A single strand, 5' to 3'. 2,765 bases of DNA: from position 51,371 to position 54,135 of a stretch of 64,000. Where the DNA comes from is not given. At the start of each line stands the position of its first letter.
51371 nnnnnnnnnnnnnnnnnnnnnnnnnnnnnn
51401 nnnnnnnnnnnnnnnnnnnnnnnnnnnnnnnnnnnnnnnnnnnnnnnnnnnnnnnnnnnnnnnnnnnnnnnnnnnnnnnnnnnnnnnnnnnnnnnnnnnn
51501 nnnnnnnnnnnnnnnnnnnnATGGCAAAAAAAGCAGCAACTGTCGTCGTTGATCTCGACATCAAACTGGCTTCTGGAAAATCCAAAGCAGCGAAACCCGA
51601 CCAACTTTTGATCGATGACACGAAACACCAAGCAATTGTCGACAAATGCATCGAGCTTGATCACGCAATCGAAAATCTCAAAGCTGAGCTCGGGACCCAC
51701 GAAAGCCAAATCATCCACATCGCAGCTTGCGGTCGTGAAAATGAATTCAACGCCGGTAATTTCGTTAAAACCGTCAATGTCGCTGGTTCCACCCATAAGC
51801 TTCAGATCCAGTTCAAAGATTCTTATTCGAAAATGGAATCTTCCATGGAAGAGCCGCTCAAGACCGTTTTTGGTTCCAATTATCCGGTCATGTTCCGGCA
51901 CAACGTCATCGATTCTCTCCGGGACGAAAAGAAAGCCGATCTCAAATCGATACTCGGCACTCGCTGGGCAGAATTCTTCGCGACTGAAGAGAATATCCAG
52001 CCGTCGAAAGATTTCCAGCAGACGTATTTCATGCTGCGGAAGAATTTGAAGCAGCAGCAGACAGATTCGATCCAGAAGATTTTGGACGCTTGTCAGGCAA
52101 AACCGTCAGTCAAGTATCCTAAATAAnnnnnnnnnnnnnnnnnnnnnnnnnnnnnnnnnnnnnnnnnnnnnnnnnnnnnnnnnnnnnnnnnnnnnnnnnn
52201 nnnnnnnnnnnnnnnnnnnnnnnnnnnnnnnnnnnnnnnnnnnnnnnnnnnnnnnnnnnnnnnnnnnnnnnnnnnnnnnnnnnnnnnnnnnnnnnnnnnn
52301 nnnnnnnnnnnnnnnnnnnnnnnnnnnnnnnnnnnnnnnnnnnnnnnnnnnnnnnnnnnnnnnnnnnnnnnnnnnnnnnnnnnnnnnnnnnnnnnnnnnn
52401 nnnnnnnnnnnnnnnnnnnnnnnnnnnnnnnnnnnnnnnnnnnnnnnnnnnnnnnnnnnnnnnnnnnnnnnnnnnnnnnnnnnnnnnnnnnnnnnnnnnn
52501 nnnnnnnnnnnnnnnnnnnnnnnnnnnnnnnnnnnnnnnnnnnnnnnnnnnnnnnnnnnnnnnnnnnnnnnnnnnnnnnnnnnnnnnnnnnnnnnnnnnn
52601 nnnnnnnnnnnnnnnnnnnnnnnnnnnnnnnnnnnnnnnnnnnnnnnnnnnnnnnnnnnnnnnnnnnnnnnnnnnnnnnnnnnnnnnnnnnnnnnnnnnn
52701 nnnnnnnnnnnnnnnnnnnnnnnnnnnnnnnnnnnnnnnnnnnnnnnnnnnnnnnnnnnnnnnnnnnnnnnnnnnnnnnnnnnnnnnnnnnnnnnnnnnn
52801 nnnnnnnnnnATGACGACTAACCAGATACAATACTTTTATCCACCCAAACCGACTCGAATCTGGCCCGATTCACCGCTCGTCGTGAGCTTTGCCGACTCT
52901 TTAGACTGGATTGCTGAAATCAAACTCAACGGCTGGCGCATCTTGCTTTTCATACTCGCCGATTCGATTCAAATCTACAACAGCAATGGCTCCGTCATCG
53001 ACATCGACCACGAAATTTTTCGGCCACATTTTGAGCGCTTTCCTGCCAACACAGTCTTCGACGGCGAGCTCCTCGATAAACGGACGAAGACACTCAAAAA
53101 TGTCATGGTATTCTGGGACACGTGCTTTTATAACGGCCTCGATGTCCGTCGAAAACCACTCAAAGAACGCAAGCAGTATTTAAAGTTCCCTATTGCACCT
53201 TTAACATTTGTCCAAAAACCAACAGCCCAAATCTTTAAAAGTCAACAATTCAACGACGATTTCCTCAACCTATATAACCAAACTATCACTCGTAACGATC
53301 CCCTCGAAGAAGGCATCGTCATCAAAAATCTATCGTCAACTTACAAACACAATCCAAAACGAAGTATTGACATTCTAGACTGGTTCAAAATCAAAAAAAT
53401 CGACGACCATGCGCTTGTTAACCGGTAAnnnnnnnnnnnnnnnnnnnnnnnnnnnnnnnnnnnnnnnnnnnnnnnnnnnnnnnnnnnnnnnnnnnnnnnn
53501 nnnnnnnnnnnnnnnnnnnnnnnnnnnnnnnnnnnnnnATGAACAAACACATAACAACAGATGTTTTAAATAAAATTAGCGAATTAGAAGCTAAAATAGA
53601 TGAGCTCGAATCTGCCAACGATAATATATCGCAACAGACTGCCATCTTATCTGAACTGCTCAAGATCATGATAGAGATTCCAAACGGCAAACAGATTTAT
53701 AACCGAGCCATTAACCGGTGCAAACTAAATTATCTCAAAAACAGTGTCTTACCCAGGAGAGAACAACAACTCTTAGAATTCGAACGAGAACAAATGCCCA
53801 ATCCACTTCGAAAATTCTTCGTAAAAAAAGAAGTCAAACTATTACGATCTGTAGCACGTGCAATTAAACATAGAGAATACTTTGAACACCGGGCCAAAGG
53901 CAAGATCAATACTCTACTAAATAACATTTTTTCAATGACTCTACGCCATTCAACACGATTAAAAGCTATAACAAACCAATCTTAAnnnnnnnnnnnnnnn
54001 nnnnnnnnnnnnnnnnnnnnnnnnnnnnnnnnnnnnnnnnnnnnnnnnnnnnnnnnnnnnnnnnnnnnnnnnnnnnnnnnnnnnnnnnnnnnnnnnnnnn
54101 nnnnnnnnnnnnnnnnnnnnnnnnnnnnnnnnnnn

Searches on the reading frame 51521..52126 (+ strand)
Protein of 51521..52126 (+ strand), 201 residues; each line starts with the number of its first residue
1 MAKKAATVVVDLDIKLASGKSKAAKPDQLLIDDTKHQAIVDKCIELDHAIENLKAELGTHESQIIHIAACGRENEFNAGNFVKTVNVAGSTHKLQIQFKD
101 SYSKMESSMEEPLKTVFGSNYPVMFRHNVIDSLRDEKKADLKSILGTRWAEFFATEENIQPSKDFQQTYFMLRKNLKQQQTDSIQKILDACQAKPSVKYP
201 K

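Call 42: search_protein_families(library=ncbifam, proteins=[window:51521-52126:+], max_evalue=0.1)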
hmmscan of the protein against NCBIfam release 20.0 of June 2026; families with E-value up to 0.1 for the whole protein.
window:51521-52126:+ (201 aa): 0 families

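Call 64: search_protein_families(library=pfam, proteins=[window:51521-52126:+], max_evalue=0.1)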
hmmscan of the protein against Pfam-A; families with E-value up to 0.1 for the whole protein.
window:51521-52126:+ (201 aa): 2 families
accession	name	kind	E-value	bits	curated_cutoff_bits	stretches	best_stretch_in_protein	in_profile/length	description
PF03068.20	PAD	-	0.054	12.9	25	1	15-69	244-298/395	Protein-arginine deiminase (PAD)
PF08700.17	VPS51_Exo84_N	-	0.086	13.4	24.2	0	127-180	28-78/87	Vps51/EXO84/COG1 N-terminal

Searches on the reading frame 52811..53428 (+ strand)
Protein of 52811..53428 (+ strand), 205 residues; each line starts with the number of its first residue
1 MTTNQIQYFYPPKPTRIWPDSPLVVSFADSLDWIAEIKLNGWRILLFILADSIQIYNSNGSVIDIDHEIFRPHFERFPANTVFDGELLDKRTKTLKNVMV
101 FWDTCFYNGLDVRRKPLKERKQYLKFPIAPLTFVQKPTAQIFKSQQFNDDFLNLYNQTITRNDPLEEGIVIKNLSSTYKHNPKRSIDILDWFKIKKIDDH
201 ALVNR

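Call 3: search_protein_families(library=pfam, proteins=[window:52811-53428:+], max_evalue=1)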
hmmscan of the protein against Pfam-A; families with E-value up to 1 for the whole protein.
window:52811-53428:+ (205 aa): 5 families
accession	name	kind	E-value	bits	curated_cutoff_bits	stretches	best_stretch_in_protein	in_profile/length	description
PF01068.26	DNA_ligase_A_M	-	4.7e-11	43.2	26.2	1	93-195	111-204/204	ATP dependent DNA ligase domain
PF01331.24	mRNA_cap_enzyme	-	9.5e-06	26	29.6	1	35-140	20-132/194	mRNA capping enzyme, catalytic domain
PF09414.15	RNA_ligase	-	0.0021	18.6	27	1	32-194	2-170/171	RNA ligase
PF22539.1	DUF7004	-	0.022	15.2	27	1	138-188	44-92/155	Family of unknown function (DUF7004)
PF03031.24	NIF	-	0.062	13.4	21.8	1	153-203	95-144/160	NLI interacting factor-like phosphatase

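Call 4: search_protein_families(library=phrogs, proteins=[window:52811-53428:+], max_evalue=0.01)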
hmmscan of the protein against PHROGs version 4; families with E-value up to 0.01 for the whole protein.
window:52811-53428:+ (205 aa): 1 family
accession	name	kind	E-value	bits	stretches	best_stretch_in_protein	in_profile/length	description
phrog_114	-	DNA, RNA and nucleotide metabolism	4.4e-09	36.4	1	31-198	239-420/634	ATP-dependent DNA ligase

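Call 7: search_solved_structures(query=window:52811-53428:+, max_evalue=1, show_alignments=3)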
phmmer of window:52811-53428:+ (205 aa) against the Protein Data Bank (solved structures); distinct sequences matched with E-value up to 1: 0.

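Call 18: find_homologous_proteins(query=window:52811-53428:+)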
Query window:52811-53428:+ (205 aa): 19 proteins with E <= 0.001 among 240 candidates.
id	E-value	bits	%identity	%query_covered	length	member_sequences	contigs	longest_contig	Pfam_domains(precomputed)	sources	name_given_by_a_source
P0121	4.1e-136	469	100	100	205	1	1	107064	PF01331.26,PF01068.27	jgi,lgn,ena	-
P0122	4.7e-67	244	56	97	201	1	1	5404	PF01068.27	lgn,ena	-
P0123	1.5e-65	239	54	98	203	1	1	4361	PF01331.26,PF01068.27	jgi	jgi:ATP-dependent DNA ligase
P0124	5.8e-65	237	56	88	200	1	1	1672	PF01068.27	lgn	-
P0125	1.5e-62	229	55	93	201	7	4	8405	PF01068.27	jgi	jgi:ATP-dependent DNA ligase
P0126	1.6e-62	229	52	96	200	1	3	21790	PF01331.26,PF01068.27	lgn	-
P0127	8.8e-61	223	53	98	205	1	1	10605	PF01068.27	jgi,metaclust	metaclust:\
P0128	7.8e-54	201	49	97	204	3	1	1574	PF01331.26,PF01068.27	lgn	-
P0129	2.8e-51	192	45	98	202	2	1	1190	PF01068.27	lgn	-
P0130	6.2e-51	191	53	87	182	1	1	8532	PF01331.26,PF01068.27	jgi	-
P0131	9.0e-51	191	46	98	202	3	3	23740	PF01331.26,PF01068.27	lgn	-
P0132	4.0e-50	188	45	98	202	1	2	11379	PF01331.26,PF01068.27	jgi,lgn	jgi:ATP-dependent DNA ligase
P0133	4.0e-50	188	46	97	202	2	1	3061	PF01068.27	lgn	-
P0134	2.3e-49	186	43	98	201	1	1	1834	PF01068.27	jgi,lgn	jgi:ATP-dependent DNA ligase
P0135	6.7e-49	184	45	98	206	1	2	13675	PF01068.27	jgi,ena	-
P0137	1.9e-48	183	44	97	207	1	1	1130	PF09414.16,PF01068.27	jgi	-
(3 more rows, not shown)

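Call 42: search_protein_families(library=ncbifam, proteins=[window:52811-53428:+], max_evalue=0.1)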
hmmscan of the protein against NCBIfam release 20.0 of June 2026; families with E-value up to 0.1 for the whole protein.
window:52811-53428:+ (205 aa): 9 families
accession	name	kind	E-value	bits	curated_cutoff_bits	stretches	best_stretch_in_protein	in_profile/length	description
TIGR02779.1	NHEJ_ligase_lig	equivalog_domain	1.3e-14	54.1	227.75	1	29-201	12-190/302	non-homologous end-joining DNA ligase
TIGR02776.1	NHEJ_ligase_prk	equivalog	1.5e-12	47.2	373.2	1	32-202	6-183/587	DNA ligase D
NF006701.0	PRK09247.1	equivalog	2e-10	40.3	543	2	98-196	317-407/540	ATP-dependent DNA ligase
NF005796.0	PRK07636.1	subfamily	8.8e-10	38.2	337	2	92-194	95-184/275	ATP-dependent DNA ligase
NF004628.0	PRK05972.1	subfamily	1.1e-08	33.7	895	1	29-201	257-433/870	ATP-dependent DNA ligase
TIGR00574.1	dnl1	superfamily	2e-08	33.4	217.8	1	96-197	285-377/527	ATP-dependent DNA ligase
NF007211.0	PRK09633.1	equivalog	4.3e-08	32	774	2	91-197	107-209/610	DNA ligase D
TIGR04120.1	DNA_lig_bact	equivalog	2e-07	30.4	400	1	98-196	308-398/526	cisplatin damage response ATP-dependent DNA ligase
NF007210.0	PRK09632.1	equivalog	0.00015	20.2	989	1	30-200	493-663/781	ATP-dependent DNA ligase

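Call 43: predict_structure(alignment_id=A3)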
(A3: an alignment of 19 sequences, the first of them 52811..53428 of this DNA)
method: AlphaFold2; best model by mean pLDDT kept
length: 205 residues; sequences in the alignment: 19
mean_pLDDT: 88.6   pTM: 0.86
mean pLDDT of the five models: 88.6, 88.0, 86.2, 86.0, 85.5
residues with pLDDT >= 90: 130; 70-90: 63; 50-70: 4; < 50: 8
segments of 3 or more residues with pLDDT < 50: 199-201, 203-205
pLDDT, mean of each block of 10 residues (from residue 1): 71 88 87 94 94 91 90 94 92 87 96 96 96 91 94 91 90 92 83 78 43
secondary structure, 60 per line:
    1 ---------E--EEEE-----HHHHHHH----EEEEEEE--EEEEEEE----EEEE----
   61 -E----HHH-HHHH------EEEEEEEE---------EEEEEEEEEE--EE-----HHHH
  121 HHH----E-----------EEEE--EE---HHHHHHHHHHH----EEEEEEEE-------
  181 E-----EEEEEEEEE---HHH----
elements in order: E13-16 H22-28 E33-39 E42-48 E53-56 H71-74 E81-88 E98-107 H117-123 E140-143 H151-161 E166-173 E187-195

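Call 48: fold_search(model_id=the predicted structure, library=pdb)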
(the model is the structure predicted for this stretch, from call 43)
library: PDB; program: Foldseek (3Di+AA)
matches with E <= 10: 596; with E <= 0.001: 138
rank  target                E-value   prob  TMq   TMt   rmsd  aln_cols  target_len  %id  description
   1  10ye_L                3.3e-10  1.00  0.63  0.63   5.6       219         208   20  DNA Ligase IIIa bound to nucleosome containing a nick at SHL0 (released 2026-03-18)
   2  9cq6_F                5.6e-10  1.00  0.66  0.18   5.5       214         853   19  The ligation complex in the NHEJ pathway (released 2025-04-23)
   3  9n82_F                6.7e-10  1.00  0.64  0.21   6.3       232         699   18  The ligation (AMP-Lys) complex in the NHEJ pathway (released 2025-04-23)
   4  6iml_A                1.1e-09  1.00  0.63  0.34   4.7       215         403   19  The crystal structure of AsfvLIG:CT1 complex (released 2019-02-27)
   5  6imn_A                1.1e-09  1.00  0.65  0.35   4.3       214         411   20  The crystal structure of AsfvLIG:CT2 complex (released 2019-02-27)
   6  9cq3_F                1.3e-09  1.00  0.67  0.23   5.1       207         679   19  The gap-filling complex with Pol mu engaged in the NHEJ pathway (released 2025-04-23)
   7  3w5o_A                1.5e-09  1.00  0.66  0.26   5.2       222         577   19  Crystal Structure of Human DNA ligase IV (released 2013-04-03)
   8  6bkf_A                2.6e-09  1.00  0.67  0.27   5.0       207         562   19  Lysyl-adenylate form of human LigIV catalytic domain with bound DNA substrate in open conformation (released 2018-07-18)
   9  3rr5                  2.7e-09  1.00  0.63  0.26   6.1       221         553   15  DNA ligase from the archaeon Thermococcus sp. 1519 (released 2012-04-11)
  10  6imk_A                3.0e-09  1.00  0.65  0.35   5.2       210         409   20  The crystal structure of AsfvLIG:CG complex (released 2019-02-27)
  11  7lsy_Y                3.2e-09  1.00  0.68  0.18   4.9       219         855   17  NHEJ Short-range synaptic complex (released 2021-04-14)
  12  6imj_A                3.2e-09  1.00  0.65  0.34   4.7       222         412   19  The crystal structure of Se-AsfvLIG:DNA complex (released 2019-02-27)
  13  3w1g_A                4.1e-09  1.00  0.66  0.25   6.3       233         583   18  Crystal Structure of Human DNA ligase IV-Artemis Complex (Native) (released 2013-04-03)
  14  6bkg_A                4.3e-09  1.00  0.67  0.25   5.3       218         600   17  Human LigIV catalytic domain with bound DNA-adenylate intermediate in closed conformation (released 2018-07-18)
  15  9n83_F                4.3e-09  1.00  0.64  0.17   5.4       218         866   20  The ligation complex in the NHEJ pathway (released 2025-04-23)
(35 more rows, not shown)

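Call 61: search_protein_families(library=padloc, proteins=[window:52811-53428:+], max_evalue=0.01)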
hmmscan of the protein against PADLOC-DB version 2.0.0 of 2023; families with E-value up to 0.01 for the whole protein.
window:52811-53428:+ (205 aa): 0 families

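Call 69: search_protein_representatives(alignment_id=A3)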
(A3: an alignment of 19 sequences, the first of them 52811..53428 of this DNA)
Query: 19 sequences, 203 profile positions. Proteins with E-value up to 0.001 (for the whole library): 3163; up to 1e-10: 229; up to 1e-30: 12. The best 150 are listed.
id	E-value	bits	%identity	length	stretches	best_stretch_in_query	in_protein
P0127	1.9e-88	311.8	-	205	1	1-202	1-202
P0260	4.6e-55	202.7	-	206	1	1-127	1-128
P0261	4.2e-43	163.7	-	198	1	4-202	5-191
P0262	2.9e-42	160.9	-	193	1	1-202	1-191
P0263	1.6e-36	142.3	-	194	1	2-197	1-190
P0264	2.7e-35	138.2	-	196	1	2-201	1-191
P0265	4.4e-35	137.5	-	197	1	2-199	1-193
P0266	6.3e-35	137.0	-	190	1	4-200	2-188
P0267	7.2e-35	136.8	-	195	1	2-197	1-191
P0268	4.2e-34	134.3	-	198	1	2-198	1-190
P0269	4.5e-34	134.2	-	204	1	4-198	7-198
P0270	1.6e-31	125.9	-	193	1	2-200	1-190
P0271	1.1e-30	123.1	-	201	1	3-197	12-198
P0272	1.2e-30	123.1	-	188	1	1-195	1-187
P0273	1.3e-30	122.9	-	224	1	2-199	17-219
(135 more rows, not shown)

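Call 72: search_dna_similar(query=window:52811-53428:+, collection=phages, mode=protein, max_rows=30, max_evalue=0.001)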
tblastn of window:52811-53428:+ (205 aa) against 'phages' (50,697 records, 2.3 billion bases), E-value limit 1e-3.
No match.

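Call 83: search_solved_structures(query=A5, max_evalue=0.01, show_alignments=2)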
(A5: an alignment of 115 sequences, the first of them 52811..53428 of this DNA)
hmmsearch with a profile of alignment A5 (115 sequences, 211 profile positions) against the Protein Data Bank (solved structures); distinct sequences matched with E-value up to 0.01: 71 (the best 60 are shown).
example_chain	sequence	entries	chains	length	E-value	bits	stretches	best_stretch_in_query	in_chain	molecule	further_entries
2cfm_A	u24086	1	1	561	9e-25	90.3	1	12-198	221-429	THERMOSTABLE DNA LIGASE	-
9dfa_A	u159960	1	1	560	1.5e-24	89.6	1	12-198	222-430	DNA ligase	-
9df9_A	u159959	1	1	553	2.4e-24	88.9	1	12-198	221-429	DNA ligase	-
3gde_A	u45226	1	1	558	2.4e-24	88.9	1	24-194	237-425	DNA ligase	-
3rr5_A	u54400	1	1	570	2.4e-24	88.9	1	12-198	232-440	DNA ligase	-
4eq5_A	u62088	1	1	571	4.9e-24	87.9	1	36-198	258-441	DNA ligase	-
1vs0_A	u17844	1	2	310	7.5e-22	80.8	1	31-189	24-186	Putative DNA ligase-like protein Rv0938/MT0965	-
9bs3_A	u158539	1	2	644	2.3e-21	79.2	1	12-193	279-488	DNA ligase 1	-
6p09_A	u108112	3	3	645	2.3e-21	79.2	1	12-193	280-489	DNA ligase 1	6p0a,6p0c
8v1u_A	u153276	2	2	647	2.4e-21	79.2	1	12-193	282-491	DNA ligase 1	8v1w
8v1v_A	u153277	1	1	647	2.4e-21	79.1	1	12-193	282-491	DNA ligase 1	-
7l35_A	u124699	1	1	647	2.4e-21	79.1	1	12-193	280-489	DNA ligase 1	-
9yhy_A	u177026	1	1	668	2.5e-21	79.1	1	12-193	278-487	DNA ligase 1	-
7l34_A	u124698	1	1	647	2.6e-21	79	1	12-193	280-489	DNA ligase 1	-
1x9n_A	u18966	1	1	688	2.7e-21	79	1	12-193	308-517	DNA ligase I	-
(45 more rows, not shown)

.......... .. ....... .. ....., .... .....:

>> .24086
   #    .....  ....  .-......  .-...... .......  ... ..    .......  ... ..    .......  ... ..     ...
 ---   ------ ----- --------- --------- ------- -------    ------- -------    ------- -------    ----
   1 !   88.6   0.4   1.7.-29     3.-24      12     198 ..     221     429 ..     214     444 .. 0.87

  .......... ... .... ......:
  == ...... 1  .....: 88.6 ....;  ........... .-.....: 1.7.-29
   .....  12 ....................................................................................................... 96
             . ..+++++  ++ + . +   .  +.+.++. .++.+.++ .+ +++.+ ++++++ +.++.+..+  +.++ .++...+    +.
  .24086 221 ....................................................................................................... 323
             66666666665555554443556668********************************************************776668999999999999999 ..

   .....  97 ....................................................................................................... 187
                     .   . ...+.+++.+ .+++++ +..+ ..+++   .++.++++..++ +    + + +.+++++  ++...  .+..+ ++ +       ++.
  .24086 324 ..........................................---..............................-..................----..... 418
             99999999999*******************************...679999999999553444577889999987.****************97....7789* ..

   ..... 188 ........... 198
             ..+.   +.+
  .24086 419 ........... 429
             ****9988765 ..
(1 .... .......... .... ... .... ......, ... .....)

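Call 94: fold_search(model_id=the predicted structure, library=viral)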
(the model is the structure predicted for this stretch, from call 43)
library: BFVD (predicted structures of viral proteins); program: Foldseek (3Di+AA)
matches with E <= 10: 579; with E <= 0.001: 135
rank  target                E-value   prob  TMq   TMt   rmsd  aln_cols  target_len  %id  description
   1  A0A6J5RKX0            6.4e-11  1.00  0.68  0.52   4.9       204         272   20  DNA ligase [uncultured Caudovirales phage]
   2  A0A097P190            1.1e-10  1.00  0.68  0.38   4.5       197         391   18  ORF120a dna-ligase [Cydia pomonella granulosis virus]
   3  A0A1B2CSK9            4.9e-10  1.00  0.59  0.26   6.1       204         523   24  DNA ligase [Plutella xylostella granulovirus]
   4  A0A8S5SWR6            7.0e-10  1.00  0.63  0.39   5.3       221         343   17  DNA ligase [Siphoviridae sp. ctZHD14]
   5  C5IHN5                8.3e-10  1.00  0.68  0.54   5.2       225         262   20  DNA ligase [Burkholderia phage BcepIL02]
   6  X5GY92                1.1e-09  1.00  0.63  0.34   5.5       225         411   17  DNA ligase [Nilaparvata lugens endogenous nudivirus]
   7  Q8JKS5                1.3e-09  1.00  0.67  0.11   5.2       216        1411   18  DNA ligase [Heliothis zea nudivirus 1]
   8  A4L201                1.6e-09  1.00  0.60  0.42   4.8       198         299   21  DNA ligase [Gryllus bimaculatus nudivirus]
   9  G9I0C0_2              2.0e-09  1.00  0.67  0.16   5.4       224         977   17  DNA ligase [Helicoverpa zea nudivirus 2]
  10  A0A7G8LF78            2.8e-09  1.00  0.69  0.43   4.7       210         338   17  (no name in the UniProt tables at hand)
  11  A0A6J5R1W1            3.0e-09  1.00  0.68  0.50   4.9       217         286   18  DNA ligase [uncultured Caudovirales phage]
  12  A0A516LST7            3.8e-09  1.00  0.58  0.25   5.9       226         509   20  (no name in the UniProt tables at hand)
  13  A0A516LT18            4.0e-09  1.00  0.57  0.17   6.5       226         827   19  (no name in the UniProt tables at hand)
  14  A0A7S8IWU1            6.1e-09  1.00  0.62  0.26   5.5       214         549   18  DNA ligase [Lymantria dispar multicapsid nuclear polyhedrosis virus]
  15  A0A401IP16            7.2e-09  1.00  0.65  0.18   5.5       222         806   14  DNA ligase [Hemigrapsus takanoi nimavirus]
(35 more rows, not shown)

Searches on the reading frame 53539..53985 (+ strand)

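Call 42: search_protein_families(library=ncbifam, proteins=[window:53539-53985:+], max_evalue=0.1)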
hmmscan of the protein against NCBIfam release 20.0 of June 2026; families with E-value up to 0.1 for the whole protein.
window:53539-53985:+ (148 aa): 0 families

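Call 64: search_protein_families(library=pfam, proteins=[window:53539-53985:+], max_evalue=0.1)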
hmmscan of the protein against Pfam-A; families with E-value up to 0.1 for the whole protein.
window:53539-53985:+ (148 aa): 2 families
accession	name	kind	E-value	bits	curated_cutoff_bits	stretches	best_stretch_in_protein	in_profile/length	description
PF06825.17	HSBP1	-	0.0061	16.8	28.6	1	4-33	20-49/51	Heat shock factor binding protein 1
PF07952.17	Toxin_trans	-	0.056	13.1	25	1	22-94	210-275/323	Clostridium neurotoxin, Translocation domain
